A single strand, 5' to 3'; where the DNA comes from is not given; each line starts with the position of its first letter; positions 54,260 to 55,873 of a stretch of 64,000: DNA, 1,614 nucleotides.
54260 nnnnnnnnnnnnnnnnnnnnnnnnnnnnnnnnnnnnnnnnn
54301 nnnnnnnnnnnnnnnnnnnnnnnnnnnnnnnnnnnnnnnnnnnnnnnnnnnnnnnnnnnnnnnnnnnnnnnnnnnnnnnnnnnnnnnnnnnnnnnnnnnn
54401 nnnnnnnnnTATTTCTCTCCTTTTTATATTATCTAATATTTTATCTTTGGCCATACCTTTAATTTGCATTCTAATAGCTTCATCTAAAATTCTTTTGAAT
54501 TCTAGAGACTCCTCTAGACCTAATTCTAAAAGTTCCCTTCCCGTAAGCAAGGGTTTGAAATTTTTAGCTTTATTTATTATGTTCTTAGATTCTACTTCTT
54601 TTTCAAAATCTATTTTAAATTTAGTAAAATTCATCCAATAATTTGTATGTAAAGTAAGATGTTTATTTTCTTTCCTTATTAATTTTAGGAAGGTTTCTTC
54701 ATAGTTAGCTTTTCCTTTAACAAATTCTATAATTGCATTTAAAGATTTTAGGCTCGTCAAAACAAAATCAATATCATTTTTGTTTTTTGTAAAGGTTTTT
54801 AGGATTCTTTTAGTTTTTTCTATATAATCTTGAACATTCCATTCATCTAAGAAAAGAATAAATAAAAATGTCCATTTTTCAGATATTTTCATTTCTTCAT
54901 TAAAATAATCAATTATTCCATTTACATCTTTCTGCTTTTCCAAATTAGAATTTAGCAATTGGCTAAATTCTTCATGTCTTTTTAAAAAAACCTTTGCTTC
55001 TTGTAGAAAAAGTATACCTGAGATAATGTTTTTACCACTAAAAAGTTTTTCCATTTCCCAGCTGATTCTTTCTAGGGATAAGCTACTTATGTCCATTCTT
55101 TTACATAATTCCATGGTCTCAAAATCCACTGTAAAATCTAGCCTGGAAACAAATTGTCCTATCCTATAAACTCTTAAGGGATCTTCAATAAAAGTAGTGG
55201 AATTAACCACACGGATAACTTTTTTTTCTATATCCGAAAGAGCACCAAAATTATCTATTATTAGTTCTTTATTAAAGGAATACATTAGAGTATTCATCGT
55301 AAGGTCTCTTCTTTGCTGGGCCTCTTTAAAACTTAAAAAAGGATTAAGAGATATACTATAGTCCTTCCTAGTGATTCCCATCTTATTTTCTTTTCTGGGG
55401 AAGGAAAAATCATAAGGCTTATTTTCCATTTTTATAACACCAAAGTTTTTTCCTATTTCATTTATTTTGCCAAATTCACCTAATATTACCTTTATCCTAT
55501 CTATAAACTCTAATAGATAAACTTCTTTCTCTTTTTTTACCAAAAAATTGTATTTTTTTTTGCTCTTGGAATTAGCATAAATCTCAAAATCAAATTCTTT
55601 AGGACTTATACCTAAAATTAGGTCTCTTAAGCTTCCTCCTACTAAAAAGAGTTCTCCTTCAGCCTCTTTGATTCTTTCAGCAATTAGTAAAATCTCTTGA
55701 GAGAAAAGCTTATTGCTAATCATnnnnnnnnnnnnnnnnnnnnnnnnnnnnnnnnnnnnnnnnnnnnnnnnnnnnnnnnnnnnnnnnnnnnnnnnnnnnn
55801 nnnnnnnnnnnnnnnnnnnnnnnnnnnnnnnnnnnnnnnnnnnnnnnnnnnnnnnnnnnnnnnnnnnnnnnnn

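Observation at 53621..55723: CCA-type nucleotidyltransferase and a full-length crotonase joined in one ORF, one homopolymer slip away from two genes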

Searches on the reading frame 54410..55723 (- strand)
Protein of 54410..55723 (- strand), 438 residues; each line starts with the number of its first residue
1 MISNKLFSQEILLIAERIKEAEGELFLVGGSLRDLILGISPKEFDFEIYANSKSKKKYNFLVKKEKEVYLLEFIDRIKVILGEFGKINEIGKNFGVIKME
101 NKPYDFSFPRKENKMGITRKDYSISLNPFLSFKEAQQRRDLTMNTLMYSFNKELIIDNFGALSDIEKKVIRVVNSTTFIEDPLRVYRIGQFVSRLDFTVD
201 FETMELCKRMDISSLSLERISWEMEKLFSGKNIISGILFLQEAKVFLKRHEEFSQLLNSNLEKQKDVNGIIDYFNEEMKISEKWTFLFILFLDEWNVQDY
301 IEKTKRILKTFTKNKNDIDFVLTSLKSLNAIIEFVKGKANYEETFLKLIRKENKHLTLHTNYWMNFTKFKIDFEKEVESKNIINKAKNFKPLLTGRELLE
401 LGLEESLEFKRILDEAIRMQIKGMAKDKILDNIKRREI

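Call 14: search_protein_families(library=ncbifam, proteins=[window:54410-55723:-], max_evalue=0.01)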
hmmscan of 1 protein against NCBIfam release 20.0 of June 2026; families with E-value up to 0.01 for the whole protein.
window:54410-55723:- (438 aa): 9 families
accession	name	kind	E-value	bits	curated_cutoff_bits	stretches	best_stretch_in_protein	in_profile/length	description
NF009814.0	PRK13299.1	equivalog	4.3e-26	91.9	290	1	87-322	60-286/396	CCA tRNA nucleotidyltransferase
TIGR01942.1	pcnB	subfamily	9.5e-25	87.3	305.65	2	129-265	113-255/425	polynucleotide adenylyltransferase PcnB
NF008137.0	PRK10885.1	equivalog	4.7e-23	81.6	451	1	88-235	40-192/409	multifunctional CCA addition/repair protein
NF009813.0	PRK13298.1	equivalog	6.4e-23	81.3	606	1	87-232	39-189/417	tRNA CCA-pyrophosphorylase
NF008634.1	PRK11623.1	equivalog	7.5e-20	70.9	702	1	2-211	40-239/469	polynucleotide adenylyltransferase PcnB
TIGR02692.1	tRNA_CCA_actino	equivalog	1.8e-17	63.2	438.8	1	88-254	72-244/466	CCA tRNA nucleotidyltransferase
NF009812.0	PRK13297.1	equivalog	1.4e-15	57.3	624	1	90-210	53-172/364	tRNA CCA-pyrophosphorylase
NF009811.0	PRK13296.1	equivalog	1.9e-15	56.6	469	1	90-422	42-356/360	CCA tRNA nucleotidyltransferase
NF041569.1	A-tRNAntase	equivalog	1.3e-14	53.4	1440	1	132-423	567-861/880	A-adding tRNA nucleotidyltransferase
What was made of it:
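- On Class-II (PolyA_pol / CCA-adding) tRNA nucleotidyltransferase: The best hit is PRK13299 at 91.9 bits against a cutoff of 290 (call 14).
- Closest known: Bacterial class-II CCA-adding enzymes. Different: NCBIfam CCA cutoffs are not reached (call 14).
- NCBIfam CCA equivalog cutoffs are missed by a wide margin (call 14).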

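Call 15: search_solved_structures(query=window:54410-55723:-, max_evalue=0.001, show_alignments=2)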
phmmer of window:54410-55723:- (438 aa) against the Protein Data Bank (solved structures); distinct sequences matched with E-value up to 0.001: 16.
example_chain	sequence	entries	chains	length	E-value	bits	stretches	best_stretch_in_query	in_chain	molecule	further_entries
3aqm_A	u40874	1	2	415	1.9e-15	60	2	127-210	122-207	Poly(A) polymerase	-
3aqk_A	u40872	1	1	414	2.5e-15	59.7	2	127-210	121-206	Poly(A) polymerase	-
3aql_A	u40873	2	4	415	2.5e-15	59.7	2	127-210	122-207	Poly(A) polymerase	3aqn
6ibp_A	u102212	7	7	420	8.9e-15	57.8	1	108-243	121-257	CCA-adding enzyme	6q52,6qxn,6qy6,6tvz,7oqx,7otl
7otr_A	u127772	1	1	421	8.9e-15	57.8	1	108-243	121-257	CCA-adding protein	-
1miv_A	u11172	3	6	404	3.4e-13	52.6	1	81-237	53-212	tRNA CCA-adding enzyme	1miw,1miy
9ns4_A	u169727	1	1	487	6.7e-13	51.6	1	24-246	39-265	tRNA nucleotidyltransferase cca2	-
3h37_A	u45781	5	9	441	1.5e-12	50.5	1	132-428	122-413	TRNA nucleotidyl transferase-related protein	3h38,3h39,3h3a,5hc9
9kma_A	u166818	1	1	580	6.3e-12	48.4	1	22-246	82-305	Polynucleotide adenylyltransferase family protein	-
1vfg_A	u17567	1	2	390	1.4e-11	47.3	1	130-343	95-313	poly A polymerase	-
4wbz_A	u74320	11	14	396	1.6e-11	47.1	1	130-342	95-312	Poly A polymerase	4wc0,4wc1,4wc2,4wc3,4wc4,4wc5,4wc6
4wby_A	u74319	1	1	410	2.1e-11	46.7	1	130-343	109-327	Poly A polymerase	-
9ns2_A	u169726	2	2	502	1.1e-10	44.3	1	134-241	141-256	tRNA nucleotidyltransferase cca1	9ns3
4x4w_A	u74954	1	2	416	5e-10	42.2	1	130-243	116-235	CCA tRNA nucleotidyltransferase 1, mitochondrial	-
1ou5_A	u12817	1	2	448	6.8e-10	41.7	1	6-239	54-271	tRNA CCA-adding enzyme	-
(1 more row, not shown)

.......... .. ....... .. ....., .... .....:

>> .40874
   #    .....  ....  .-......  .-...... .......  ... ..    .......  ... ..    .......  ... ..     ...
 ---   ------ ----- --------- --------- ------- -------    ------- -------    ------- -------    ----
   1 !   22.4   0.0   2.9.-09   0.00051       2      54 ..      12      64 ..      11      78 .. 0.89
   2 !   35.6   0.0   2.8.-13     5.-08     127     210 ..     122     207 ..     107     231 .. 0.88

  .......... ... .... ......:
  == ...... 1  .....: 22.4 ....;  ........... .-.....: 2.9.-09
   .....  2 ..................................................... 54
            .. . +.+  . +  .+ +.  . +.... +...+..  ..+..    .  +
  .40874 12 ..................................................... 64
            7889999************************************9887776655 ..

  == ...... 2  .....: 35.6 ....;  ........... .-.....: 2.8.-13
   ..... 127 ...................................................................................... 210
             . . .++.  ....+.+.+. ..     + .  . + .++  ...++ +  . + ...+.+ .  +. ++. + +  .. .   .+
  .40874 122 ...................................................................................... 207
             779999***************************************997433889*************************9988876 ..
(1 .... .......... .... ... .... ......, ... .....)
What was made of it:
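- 55589..55597 (-): Codons for E43-F44-D45, the metal-binding pair of motif A, with Glu where canonical enzymes have the first Asp. It aligns to DFD of E. coli poly(A) polymerase (call 15).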

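Call 17: find_related_loci(query=A2, collection=genome_contigs, flank=6000)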
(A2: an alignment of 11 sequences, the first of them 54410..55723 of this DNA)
Query A2 (438 aa) in genome_contigs; peptide patterns used: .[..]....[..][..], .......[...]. (x = any residue, [..] = any of these).
214 stretches matched a pattern; 92 encode a relative of the query (tblastn E <= 1e-3); the best 80 are kept; 80 distinct loci.
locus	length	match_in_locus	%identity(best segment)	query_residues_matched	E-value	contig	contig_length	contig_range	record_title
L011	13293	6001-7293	50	1-437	6e-138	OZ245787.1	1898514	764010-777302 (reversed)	MAG: Peptococcia bacterium isolate 432c09d5-6777-4c0a-aed1-c6f0fffbb601 genome assembly, chromosome: 1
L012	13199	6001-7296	51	1-438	4e-137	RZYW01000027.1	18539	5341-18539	MAG: Clostridia bacterium isolate INTA.AUR.031 contig-100_1231, whole genome shotgun sequence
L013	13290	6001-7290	42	2-437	3e-102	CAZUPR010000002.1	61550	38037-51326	MAG TPA_asm: uncultured Eubacteriales bacterium isolate binchicken_co39_519 genome assembly, contig: NODE_1056_length_61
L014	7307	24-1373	29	14-434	2e-50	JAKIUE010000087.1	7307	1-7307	MAG: Sulfurovum sp. isolate D100SM.bin.10 NODE_3550_length_7307_cov_17.264903, whole genome shotgun sequence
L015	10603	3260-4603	28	14-436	2e-50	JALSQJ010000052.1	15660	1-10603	MAG: Campylobacteraceae bacterium isolate 356-284_metabat2_scaf2bin.131 356-284_scaffold_1791_c1, whole genome shotgun s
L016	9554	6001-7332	29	2-423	1e-47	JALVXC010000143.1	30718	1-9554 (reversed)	MAG: Campylobacteraceae bacterium isolate M10_metabat2_scaf2bin.064 M10_NODE_518_length_30718_cov_39.417999, whole genom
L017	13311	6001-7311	29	27-436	8e-46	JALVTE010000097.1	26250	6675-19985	MAG: Campylobacteraceae bacterium isolate M1_metabat1_scaf2bin.006 M1_NODE_417_length_26250_cov_52.957930, whole genome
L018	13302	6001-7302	29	14-424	3e-45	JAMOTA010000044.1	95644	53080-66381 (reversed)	MAG: Sulfurovum sp. isolate 4571-419_metabat1_scaf2bin.002 4571-419_scaffold_48_c1, whole genome shotgun sequence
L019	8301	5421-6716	29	14-423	6e-45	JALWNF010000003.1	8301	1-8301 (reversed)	MAG: Campylobacteraceae bacterium isolate M17_metabat2_scaf2bin.234 M17_NODE_10392_length_8301_cov_8.422437, whole genom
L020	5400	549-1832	30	18-423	6e-45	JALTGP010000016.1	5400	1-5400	MAG: Campylobacteraceae bacterium isolate S016_maxbin2_scaf2bin.314 S016_NODE_11039_length_5400_cov_77.812820, whole gen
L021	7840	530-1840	28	27-436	1e-44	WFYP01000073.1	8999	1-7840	MAG: Nitratifractor sp. isolate S142_10 k151_125938, whole genome shotgun sequence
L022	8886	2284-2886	38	14-228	1e-44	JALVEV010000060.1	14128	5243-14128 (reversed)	MAG: Campylobacteraceae bacterium isolate 134-614_metabat2_scaf2bin.132_VB 134-614_scaffold_1982_c1, whole genome shotgu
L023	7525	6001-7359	28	14-434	4e-44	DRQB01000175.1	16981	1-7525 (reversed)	MAG TPA_asm: Epsilonproteobacteria bacterium isolate HyVt-572 HyVt-572_k145_729853, whole genome shotgun sequence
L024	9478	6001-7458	26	7-424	2e-43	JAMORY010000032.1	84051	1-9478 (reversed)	MAG: Sulfurovum sp. isolate 4561-384_metabat1_scaf2bin.004 4562-384_scaffold_83_c1, whole genome shotgun sequence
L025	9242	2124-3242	29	27-428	3e-43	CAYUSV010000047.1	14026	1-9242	MAG TPA_asm: uncultured Campylobacterales bacterium isolate SRP128015_co1_26 genome assembly, contig: NODE_6549_length_1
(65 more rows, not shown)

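Call 21: search_protein_families(library=pfam, proteins=[L011:7351-8109:+, L012:7299-8084:+, L013:7295-8080:+, L013:8136-9389:+, L012:8174-8863:+, L012:8860-10638:+, L011:8267-8860:+, L011:5021-6004:+, L013:5649-5999:+, L011:8857-9297:+], max_evalue=0.001)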
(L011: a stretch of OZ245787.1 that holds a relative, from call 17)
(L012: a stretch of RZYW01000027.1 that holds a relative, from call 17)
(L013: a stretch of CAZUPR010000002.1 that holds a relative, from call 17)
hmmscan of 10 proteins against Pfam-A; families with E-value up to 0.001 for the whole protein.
L011:7351-8109:+ (252 aa): 2 families
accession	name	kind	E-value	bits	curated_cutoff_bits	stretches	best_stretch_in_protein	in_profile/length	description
PF00378.25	ECH_1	-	9.8e-52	176.2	27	1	1-239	11-246/251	Enoyl-CoA hydratase/isomerase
PF16113.10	ECH_2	-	1.7e-32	113.7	27.2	2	1-176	6-181/335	Enoyl-CoA hydratase/isomerase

L012:7299-8084:+ (261 aa): 2 families
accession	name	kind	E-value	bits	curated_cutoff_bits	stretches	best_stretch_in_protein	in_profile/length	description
PF00378.25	ECH_1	-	2.6e-60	204.3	27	1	9-260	1-248/251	Enoyl-CoA hydratase/isomerase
PF16113.10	ECH_2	-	4.6e-37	128.7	27.2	2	15-206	2-195/335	Enoyl-CoA hydratase/isomerase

L013:7295-8080:+ (261 aa): 2 families
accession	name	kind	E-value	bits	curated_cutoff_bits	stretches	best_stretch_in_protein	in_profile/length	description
PF00378.25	ECH_1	-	1.1e-62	212.1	27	1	10-260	2-248/251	Enoyl-CoA hydratase/isomerase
PF16113.10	ECH_2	-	1e-35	124.3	27.2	1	15-218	2-200/335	Enoyl-CoA hydratase/isomerase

L013:8136-9389:+ (417 aa): 2 families
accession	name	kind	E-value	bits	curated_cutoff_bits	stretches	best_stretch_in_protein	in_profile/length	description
PF09861.14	Lar_N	-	6.8e-56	189.1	23.3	1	26-204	21-202/204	Lactate racemase N-terminal domain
PF21113.2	LarA_C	-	5.5e-23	82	25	1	268-396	3-134/152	Lactate racemase C-terminal domain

L012:8174-8863:+ (229 aa): 3 families
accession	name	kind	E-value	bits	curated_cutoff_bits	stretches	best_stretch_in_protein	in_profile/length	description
PF00486.34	Trans_reg_C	-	4.3e-32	110.5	26.2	1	149-225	1-77/77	Transcriptional regulatory protein, C terminal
PF00072.30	Response_reg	-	2.4e-28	98.9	30.2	1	5-114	1-111/111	Response regulator receiver domain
PF23198.2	PDE8A_N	-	0.00019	21.8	29.6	1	3-78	11-89/147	PDE8A-like, N-terminal domain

L012:8860-10638:+ (592 aa): 11 families
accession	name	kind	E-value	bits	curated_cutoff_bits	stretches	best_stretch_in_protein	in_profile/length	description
PF02518.31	HATPase_c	-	1.2e-27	97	26.4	1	481-590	2-109/111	Histidine kinase-, DNA gyrase B-, and HSP90-like ATPase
PF00512.31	HisKA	-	1.9e-18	66.7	26.9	1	367-432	2-65/66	His Kinase A (phospho-acceptor) domain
PF00989.32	PAS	-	4.7e-08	33.5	22.6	1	252-356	2-112/113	PAS fold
PF00672.30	HAMP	-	4.1e-07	30.6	25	1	190-241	2-53/53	HAMP domain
PF16736.11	sCache_like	-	1.3e-06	29.2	27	1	36-154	1-114/117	Single Cache-like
PF13426.13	PAS_9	-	2.2e-05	25.1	27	1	263-359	3-103/103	PAS domain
PF13188.13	PAS_8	-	2.6e-05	24.4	21.8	1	251-308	1-55/65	PAS domain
PF02743.24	dCache_1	-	3.3e-05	24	45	0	37-169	24-163/240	Cache domain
PF13589.12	HATPase_c_3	-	8.8e-05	23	25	1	486-562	4-81/137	Histidine kinase-, DNA gyrase B-, and HSP90-like ATPase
PF08448.16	PAS_4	-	0.00011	22.9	23.1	1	261-360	5-108/110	PAS fold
PF13596.12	PAS_10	-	0.00076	20.5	22.1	0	253-358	1-106/106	PAS domain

L011:8267-8860:+ (197 aa): 2 families
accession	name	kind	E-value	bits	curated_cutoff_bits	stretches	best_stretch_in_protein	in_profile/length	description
PF00486.34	Trans_reg_C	-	5.4e-32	110.1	26.2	1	117-193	1-77/77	Transcriptional regulatory protein, C terminal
PF00072.30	Response_reg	-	6.1e-22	78.3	30.2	1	2-82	30-111/111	Response regulator receiver domain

L011:5021-6004:+ (327 aa): 2 families
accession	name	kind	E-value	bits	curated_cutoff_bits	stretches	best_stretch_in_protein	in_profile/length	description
PF08349.16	DUF1722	-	1.5e-36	125.6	22.5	1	196-312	1-117/117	Protein of unknown function (DUF1722)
PF04463.17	2-thiour_desulf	-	4.8e-33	114.6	34.7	1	12-154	1-141/141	2-thiouracil desulfurase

L013:5649-5999:+ (116 aa): 0 families

L011:8857-9297:+ (146 aa): 1 family
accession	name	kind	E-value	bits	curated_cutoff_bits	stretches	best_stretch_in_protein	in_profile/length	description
PF16736.11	sCache_like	-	1.2e-07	32.5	27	1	37-142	2-102/117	Single Cache-like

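Call 43: predict_structure(alignment_id=A2)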
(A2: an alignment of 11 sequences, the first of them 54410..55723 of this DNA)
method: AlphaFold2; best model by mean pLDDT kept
length: 438 residues; sequences in the alignment: 11
mean_pLDDT: 90.8   pTM: 0.84
mean pLDDT of the five models: 90.8, 90.7, 90.2, 89.3, 88.6
residues with pLDDT >= 90: 305; 70-90: 120; 50-70: 12; < 50: 1
segments of 3 or more residues with pLDDT < 50: none
pLDDT, mean of each block of 10 residues (from residue 1): 90 97 96 93 94 95 95 95 86 70 91 72 86 91 96 96 96 89 94 95 96 89 93 95 96 95 93 90 95 89 97 95 96 92 90 89 87 87 91 85 79 89 89 78
secondary structure, 60 per line:
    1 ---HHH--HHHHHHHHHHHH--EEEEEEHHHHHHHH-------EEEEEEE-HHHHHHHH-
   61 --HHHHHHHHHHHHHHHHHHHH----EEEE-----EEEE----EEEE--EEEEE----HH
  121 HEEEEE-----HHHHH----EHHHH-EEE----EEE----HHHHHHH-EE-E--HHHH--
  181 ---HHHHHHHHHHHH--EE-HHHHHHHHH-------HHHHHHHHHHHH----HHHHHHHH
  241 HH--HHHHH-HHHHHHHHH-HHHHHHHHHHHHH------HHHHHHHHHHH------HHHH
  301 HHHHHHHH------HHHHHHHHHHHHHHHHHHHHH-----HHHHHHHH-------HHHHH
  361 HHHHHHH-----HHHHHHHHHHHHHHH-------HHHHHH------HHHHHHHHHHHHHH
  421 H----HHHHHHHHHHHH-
elements in order: H9-20 E23-28 H29-36 E44-50 H52-59 H63-82 E87-90 E96-99 E104-107 E110-114 E122-126 H132-136 H142-145 E147-149 E154-156 H161-167 H175-178 H184-195 H201-209 H217-228 H233-242 H245-249 H251-259 H261-273 H280-290 H297-308 H315-335 H341-348 H356-367 H373-387 H395-400 H407-421 H426-437
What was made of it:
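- On Class-II (PolyA_pol / CCA-adding) tRNA nucleotidyltransferase: The model has pLDDT 90.8 and pTM 0.84 (call 43).
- The tail helix runs to residue 437 and the crotonase Met is residue 440 (call 43).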

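Call 45: fold_search(model_id=the predicted structure, library=pdb)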
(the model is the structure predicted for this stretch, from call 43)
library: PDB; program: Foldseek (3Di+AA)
matches with E <= 10: 375; with E <= 0.001: 46
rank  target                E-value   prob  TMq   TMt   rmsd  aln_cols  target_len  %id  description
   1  3h37_A                1.0e-15  1.00  0.64  0.67   5.7       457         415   20  The structure of CCA-adding enzyme apo form I (released 2009-10-13)
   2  6q52                  1.2e-15  1.00  0.65  0.77   5.4       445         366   18  Structure of a psychrophilic CCA-adding enzyme in complex with CMPcPP at room temperature in ChipX microfluidic device (released 2019-05-01)
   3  6qxn                  1.9e-15  1.00  0.65  0.74   5.4       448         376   19  Crystal structure of the CCA-adding enzyme of a psychrophilic organism in complex with CTP (released 2020-03-25)
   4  6qy6                  2.3e-15  1.00  0.65  0.75   5.2       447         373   19  Crystal structure of the CCA-adding enzyme of a psychrophilic organism (released 2020-03-25)
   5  7otr                  3.3e-15  1.00  0.62  0.72   5.4       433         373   19  Crystal structure of a psychrophilic CCA-adding enzyme determined by SAD phasing (released 2021-11-03)
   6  1miv_A                4.7e-15  1.00  0.62  0.68   5.3       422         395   22  Crystal structure of Bacillus stearothermophilus CCA-adding enzyme (released 2002-12-13)
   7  3h37_B                5.2e-15  1.00  0.64  0.66   6.7       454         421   20  The structure of CCA-adding enzyme apo form I (released 2009-10-13)
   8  7oqx                  8.3e-15  1.00  0.64  0.75   5.8       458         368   18  Crystal structure of a psychrophilic CCA-adding enzyme in complex with CMPcPP (released 2021-11-03)
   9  3h38                  1.6e-14  1.00  0.62  0.64   6.4       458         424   20  The structure of CCA-adding enzyme apo form II (released 2009-10-13)
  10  5hc9_A                1.8e-14  1.00  0.59  0.61   7.7       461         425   19  Thermotoga maritima CCA-adding enzyme complexed with tRNA_CCA (released 2016-04-27)
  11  3h3a_A                1.9e-14  1.00  0.62  0.64   6.6       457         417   20  The complex structure of CCA-adding enzyme with CTP (released 2009-10-13)
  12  5hc9_B                2.5e-14  1.00  0.60  0.64   6.5       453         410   19  Thermotoga maritima CCA-adding enzyme complexed with tRNA_CCA (released 2016-04-27)
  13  3h39_A                3.5e-14  1.00  0.63  0.66   7.0       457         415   19  The complex structure of CCA-adding enzyme with ATP (released 2009-10-13)
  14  3h39_B                3.7e-14  1.00  0.64  0.67   5.8       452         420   21  The complex structure of CCA-adding enzyme with ATP (released 2009-10-13)
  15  9kma                  4.0e-14  1.00  0.68  0.59   7.6       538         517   17  Crystal structure of the CCA-adding enzyme from Arabidopsis thaliana (released 2025-06-18)
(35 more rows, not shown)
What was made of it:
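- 54410..55723 (-): Class-II tRNA nucleotidyltransferase part (residues 1-438): head, neck, body and tail. The AlphaFold model has pLDDT 90.8 and superposes over its full length on CCA-adding enzymes 3H37, 6Q52 and 1MIV at TM 0.62-0.65 (calls 43, 45).
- On Class-II (PolyA_pol / CCA-adding) tRNA nucleotidyltransferase: Foldseek hits to 46 CCA-adding, A-adding and poly(A) polymerase chains have E below 1e-8, with TM up to 0.65 across about 440 columns (call 45).
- Closest known: Bacterial class-II CCA-adding enzymes. Same: The head-neck-body-tail fold matches over the full length (TM 0.62-0.65, call 45).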

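Call 51: find_related_loci(query=A2, collection=metagenome_contigs, flank=3500)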
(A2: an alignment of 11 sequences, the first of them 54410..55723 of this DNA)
Query A2 (438 aa) in metagenome_contigs; peptide patterns used: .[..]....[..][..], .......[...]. (x = any residue, [..] = any of these).
325 stretches matched a pattern; 186 encode a relative of the query (tblastn E <= 1e-3); the best 80 are kept; 80 distinct loci.
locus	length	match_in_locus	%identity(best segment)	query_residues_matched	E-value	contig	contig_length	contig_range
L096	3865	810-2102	52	1-437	3e-141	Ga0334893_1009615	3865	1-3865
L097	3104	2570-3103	61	1-178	5e-65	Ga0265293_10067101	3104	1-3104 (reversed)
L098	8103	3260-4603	28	14-436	1e-50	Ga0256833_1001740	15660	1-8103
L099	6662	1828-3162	30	14-435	8e-50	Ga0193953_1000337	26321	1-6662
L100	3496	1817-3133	30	14-423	2e-49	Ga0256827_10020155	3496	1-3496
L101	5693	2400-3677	29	27-423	8e-49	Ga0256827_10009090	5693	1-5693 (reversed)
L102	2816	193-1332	31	6-423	2e-48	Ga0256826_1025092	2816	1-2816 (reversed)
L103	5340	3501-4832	29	2-423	6e-48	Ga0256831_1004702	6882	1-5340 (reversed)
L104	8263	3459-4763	29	11-423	4e-47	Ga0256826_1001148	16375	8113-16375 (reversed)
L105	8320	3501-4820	29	11-428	5e-47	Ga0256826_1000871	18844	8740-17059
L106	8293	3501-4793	30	14-422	2e-46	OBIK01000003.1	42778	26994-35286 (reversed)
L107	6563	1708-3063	28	14-435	9e-47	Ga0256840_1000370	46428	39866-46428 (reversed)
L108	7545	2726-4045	29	11-428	9e-47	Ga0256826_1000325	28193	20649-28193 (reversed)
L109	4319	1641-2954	30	14-429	9e-48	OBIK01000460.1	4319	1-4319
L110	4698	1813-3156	29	11-434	1e-46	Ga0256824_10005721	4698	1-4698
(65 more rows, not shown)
